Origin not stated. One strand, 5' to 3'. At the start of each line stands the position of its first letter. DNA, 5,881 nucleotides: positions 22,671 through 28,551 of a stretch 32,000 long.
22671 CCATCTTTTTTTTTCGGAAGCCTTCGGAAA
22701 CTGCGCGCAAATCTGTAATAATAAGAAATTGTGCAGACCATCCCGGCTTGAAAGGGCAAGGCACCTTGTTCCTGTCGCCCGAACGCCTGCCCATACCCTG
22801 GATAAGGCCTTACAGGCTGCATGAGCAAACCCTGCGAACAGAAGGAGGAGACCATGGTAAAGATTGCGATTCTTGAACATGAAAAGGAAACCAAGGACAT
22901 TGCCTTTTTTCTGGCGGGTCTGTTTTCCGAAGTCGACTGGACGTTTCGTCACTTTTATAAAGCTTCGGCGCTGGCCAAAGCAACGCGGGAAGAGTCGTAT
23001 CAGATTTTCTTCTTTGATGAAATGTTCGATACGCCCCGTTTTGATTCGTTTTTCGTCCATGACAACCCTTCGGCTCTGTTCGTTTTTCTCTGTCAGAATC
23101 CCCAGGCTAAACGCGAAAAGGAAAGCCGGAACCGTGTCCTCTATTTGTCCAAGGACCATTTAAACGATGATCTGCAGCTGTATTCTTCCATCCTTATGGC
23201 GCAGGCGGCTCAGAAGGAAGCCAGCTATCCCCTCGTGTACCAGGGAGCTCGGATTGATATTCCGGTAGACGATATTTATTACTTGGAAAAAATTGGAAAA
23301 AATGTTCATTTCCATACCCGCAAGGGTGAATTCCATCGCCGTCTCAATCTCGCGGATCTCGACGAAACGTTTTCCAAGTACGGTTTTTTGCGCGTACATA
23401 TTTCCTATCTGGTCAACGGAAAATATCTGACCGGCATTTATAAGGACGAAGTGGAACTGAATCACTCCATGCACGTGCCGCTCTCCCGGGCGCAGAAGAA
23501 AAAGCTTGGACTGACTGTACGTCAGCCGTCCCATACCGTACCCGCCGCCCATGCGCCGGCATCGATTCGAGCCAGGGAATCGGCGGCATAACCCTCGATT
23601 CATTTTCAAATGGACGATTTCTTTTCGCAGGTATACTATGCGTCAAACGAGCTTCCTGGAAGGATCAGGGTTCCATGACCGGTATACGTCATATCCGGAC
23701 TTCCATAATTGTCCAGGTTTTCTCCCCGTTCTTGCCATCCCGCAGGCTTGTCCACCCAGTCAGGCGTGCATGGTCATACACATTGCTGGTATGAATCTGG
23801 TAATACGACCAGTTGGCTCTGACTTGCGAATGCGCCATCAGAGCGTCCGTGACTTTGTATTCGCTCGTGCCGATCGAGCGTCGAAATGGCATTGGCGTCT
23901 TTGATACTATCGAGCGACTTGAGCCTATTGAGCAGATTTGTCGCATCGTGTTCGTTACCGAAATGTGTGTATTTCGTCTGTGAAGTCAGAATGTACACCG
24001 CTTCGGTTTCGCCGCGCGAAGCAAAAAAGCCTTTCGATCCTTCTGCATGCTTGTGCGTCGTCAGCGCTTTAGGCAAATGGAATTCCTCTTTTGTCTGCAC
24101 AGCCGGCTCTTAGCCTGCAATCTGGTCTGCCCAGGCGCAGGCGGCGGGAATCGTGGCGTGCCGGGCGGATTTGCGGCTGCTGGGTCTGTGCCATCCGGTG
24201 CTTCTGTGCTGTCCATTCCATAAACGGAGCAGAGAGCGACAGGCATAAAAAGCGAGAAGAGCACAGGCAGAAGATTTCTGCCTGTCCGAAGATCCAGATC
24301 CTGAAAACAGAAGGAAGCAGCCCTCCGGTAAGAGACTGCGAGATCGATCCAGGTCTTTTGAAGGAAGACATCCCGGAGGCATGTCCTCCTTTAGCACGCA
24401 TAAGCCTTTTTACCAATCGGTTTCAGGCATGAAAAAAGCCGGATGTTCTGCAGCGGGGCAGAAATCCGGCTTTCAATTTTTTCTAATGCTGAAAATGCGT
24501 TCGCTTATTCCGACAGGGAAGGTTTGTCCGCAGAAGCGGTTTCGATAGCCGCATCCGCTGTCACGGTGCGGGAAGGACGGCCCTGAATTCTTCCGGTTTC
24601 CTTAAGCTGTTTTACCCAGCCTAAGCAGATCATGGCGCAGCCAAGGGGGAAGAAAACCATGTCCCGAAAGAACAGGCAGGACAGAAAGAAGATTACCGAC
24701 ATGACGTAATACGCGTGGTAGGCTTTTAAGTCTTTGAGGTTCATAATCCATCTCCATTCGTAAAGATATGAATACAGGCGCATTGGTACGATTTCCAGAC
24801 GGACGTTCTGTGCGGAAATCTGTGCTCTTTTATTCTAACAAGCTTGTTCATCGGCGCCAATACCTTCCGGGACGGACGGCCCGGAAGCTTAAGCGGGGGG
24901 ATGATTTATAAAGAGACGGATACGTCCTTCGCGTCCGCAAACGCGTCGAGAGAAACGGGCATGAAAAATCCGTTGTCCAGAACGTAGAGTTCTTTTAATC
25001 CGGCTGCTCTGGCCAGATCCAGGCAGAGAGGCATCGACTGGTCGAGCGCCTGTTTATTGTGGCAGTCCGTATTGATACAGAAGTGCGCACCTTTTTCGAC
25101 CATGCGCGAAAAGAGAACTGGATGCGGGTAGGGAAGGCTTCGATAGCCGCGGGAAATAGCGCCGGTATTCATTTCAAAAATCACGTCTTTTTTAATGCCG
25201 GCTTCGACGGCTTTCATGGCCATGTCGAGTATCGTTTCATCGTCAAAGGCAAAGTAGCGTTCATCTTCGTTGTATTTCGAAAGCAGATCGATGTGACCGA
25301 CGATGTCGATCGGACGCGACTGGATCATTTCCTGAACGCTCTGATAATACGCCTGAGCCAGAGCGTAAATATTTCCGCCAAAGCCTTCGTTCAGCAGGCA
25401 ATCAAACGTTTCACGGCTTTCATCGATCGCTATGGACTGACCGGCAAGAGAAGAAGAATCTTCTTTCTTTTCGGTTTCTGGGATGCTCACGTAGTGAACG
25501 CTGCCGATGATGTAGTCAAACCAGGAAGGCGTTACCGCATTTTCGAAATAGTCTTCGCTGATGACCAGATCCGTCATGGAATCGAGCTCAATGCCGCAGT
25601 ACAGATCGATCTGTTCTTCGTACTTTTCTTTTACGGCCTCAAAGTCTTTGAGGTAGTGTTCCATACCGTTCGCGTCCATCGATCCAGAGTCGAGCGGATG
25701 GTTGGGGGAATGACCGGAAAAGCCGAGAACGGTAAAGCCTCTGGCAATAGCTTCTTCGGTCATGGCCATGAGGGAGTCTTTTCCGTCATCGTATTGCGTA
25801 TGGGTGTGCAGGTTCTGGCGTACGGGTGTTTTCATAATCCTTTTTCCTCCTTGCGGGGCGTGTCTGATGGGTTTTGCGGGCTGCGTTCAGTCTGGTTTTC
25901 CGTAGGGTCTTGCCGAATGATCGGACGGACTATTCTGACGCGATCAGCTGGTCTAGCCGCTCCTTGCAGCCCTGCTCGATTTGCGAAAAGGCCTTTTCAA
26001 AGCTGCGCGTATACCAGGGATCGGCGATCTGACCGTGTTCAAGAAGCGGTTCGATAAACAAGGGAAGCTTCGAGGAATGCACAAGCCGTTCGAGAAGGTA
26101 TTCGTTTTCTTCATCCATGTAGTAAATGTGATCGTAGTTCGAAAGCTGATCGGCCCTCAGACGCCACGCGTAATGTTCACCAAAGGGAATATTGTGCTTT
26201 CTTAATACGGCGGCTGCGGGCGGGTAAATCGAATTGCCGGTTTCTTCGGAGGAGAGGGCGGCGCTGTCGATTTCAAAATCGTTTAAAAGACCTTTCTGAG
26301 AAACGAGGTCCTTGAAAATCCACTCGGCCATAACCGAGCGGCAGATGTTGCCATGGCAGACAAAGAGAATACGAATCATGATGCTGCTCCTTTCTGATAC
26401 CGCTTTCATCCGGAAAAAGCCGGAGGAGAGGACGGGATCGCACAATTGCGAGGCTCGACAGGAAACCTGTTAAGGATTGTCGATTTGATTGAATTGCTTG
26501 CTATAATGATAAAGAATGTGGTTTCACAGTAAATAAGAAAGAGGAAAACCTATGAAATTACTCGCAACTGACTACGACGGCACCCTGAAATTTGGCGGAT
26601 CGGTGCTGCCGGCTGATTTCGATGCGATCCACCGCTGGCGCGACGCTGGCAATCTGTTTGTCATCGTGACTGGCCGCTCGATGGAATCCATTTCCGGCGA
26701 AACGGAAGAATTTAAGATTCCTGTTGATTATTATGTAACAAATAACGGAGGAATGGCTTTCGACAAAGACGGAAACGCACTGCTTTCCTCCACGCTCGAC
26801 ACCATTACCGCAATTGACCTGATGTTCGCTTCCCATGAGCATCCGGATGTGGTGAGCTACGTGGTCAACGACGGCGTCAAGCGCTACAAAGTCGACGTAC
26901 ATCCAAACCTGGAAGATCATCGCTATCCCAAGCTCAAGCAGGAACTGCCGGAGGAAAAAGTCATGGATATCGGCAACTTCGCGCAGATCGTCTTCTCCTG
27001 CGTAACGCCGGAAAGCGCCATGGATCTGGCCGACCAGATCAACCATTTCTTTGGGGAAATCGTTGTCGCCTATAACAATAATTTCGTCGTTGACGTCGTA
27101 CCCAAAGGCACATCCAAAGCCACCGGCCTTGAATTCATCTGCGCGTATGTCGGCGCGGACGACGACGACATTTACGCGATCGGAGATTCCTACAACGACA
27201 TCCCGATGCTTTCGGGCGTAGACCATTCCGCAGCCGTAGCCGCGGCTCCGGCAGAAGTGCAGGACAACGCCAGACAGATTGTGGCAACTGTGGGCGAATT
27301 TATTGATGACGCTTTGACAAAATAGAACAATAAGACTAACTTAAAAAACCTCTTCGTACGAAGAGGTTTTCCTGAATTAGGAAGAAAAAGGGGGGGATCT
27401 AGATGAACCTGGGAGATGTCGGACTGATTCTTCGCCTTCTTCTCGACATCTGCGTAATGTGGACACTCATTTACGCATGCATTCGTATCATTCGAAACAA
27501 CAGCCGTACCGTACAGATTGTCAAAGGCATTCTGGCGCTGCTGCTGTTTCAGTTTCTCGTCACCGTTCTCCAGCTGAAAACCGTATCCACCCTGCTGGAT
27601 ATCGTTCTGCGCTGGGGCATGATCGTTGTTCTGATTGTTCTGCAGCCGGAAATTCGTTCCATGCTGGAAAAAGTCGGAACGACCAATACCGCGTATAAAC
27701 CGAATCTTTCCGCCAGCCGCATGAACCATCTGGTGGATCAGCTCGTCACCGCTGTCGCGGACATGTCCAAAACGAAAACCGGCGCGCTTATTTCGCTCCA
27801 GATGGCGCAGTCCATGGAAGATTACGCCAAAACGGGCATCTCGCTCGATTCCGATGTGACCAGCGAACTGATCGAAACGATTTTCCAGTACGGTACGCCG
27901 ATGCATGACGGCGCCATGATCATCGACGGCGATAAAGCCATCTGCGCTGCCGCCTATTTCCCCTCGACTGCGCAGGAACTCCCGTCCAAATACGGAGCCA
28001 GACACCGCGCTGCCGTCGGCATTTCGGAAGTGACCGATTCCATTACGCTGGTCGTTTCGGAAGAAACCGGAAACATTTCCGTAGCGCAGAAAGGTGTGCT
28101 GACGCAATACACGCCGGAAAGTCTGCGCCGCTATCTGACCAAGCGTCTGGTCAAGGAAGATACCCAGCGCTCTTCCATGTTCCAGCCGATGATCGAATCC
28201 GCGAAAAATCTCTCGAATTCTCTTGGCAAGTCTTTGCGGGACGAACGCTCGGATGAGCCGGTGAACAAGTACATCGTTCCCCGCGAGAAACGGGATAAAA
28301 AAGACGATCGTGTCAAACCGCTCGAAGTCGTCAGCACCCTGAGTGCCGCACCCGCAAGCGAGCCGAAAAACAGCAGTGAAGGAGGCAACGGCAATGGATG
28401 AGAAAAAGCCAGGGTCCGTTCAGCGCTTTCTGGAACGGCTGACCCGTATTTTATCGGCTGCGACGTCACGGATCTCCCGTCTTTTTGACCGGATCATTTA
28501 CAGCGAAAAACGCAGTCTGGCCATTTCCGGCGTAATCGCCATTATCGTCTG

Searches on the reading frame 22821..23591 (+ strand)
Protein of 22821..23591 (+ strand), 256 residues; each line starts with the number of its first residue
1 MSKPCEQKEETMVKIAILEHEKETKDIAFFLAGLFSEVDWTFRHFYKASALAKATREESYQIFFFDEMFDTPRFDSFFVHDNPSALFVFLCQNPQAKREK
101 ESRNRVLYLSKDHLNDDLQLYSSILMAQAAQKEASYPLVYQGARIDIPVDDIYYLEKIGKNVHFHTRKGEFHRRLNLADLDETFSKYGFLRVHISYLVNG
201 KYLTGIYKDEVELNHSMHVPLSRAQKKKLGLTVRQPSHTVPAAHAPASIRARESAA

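Call 72: search_protein_families(library=pfam, proteins=[window:22821-23591:+], max_evalue=0.001)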
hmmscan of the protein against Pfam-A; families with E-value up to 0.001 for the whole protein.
window:22821-23591:+ (256 aa): 1 family
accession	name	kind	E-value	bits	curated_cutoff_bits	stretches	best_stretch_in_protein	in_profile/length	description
PF04397.21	LytTR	-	6.1e-15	55.7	22.6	1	145-229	4-93/98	LytTr DNA-binding domain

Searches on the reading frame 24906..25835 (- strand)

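Call 72: search_protein_families(library=pfam, proteins=[window:24906-25835:-], max_evalue=0.001)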
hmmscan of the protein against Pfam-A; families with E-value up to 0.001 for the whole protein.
window:24906-25835:- (309 aa): 1 family
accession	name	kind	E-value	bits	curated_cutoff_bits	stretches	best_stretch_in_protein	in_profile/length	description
PF02811.25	PHP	-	1.8e-14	54.8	26.4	1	9-224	2-163/164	PHP domain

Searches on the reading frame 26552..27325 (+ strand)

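Call 72: search_protein_families(library=pfam, proteins=[window:26552-27325:+], max_evalue=0.001)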
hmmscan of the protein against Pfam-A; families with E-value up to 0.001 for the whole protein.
window:26552-27325:+ (257 aa): 4 families
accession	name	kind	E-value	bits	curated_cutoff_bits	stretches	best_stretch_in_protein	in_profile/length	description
PF08282.18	Hydrolase_3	-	1e-39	137.3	20.9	1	4-246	1-245/255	haloacid dehalogenase-like hydrolase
PF05116.19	S6PP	-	3.6e-12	46.8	20.3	1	172-239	149-217/247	Sucrose-6F-phosphate phosphohydrolase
PF12710.13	HAD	-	4.4e-05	24.4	27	0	199-220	167-188/189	haloacid dehalogenase-like hydrolase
PF00702.32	Hydrolase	-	6.2e-05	23.9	26.4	1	153-222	125-189/191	haloacid dehalogenase-like hydrolase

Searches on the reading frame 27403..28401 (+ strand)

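Call 72: search_protein_families(library=pfam, proteins=[window:27403-28401:+], max_evalue=0.001)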
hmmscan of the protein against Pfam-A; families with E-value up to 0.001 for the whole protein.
window:27403-28401:+ (332 aa): 2 families
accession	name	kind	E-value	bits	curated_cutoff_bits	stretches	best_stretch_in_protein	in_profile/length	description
PF02457.21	DAC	-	4.5e-37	126.7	27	1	116-232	2-118/119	DisA bacterial checkpoint controller nucleotide-binding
PF19293.4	CdaA_N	-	7.8e-07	29.6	23.8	1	10-84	7-81/81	CdaA N-terminal transmembrane domain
